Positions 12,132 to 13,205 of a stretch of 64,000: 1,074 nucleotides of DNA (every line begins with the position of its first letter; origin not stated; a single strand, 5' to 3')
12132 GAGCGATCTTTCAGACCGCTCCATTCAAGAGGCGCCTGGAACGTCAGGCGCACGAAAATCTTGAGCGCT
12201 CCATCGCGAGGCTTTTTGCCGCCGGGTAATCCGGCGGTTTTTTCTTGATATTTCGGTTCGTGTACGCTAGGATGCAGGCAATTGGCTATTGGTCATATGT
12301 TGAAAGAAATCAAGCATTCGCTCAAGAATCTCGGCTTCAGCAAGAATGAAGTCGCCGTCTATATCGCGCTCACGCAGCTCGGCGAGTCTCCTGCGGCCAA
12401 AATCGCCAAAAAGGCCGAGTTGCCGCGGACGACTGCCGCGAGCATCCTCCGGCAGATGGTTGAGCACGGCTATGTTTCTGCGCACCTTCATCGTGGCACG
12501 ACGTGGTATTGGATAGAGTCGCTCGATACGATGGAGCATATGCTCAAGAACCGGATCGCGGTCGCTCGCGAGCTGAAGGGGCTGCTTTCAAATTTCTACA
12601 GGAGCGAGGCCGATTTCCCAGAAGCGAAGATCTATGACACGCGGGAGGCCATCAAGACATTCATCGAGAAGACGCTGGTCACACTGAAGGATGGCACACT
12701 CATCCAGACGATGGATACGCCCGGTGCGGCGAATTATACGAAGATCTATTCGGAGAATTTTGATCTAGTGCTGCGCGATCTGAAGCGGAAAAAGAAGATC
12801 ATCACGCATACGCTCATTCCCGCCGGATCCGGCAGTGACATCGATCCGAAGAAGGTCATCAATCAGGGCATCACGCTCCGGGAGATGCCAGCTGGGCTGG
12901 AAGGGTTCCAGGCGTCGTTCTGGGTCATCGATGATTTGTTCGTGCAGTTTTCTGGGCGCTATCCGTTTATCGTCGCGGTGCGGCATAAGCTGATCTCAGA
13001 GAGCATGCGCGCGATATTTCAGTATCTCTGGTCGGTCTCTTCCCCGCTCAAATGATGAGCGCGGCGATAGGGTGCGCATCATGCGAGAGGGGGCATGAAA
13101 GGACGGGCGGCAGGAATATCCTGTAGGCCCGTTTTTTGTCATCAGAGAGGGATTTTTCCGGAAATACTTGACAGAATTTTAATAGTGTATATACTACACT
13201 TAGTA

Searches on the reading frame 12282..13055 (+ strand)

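Call 44: search_protein_families(library=pfam, proteins=[window:12282-13055:+], max_evalue=0.001)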
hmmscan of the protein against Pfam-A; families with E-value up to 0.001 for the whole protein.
window:12282-13055:+ (257 aa): 2 families
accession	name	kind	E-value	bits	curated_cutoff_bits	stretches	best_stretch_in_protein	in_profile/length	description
PF01978.25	TrmB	-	2.8e-13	50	25.6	1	14-67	1-54/68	Sugar-specific transcriptional regulator TrmB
PF09339.16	HTH_IclR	-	2.2e-05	24.6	22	1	37-66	20-49/52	IclR helix-turn-helix domain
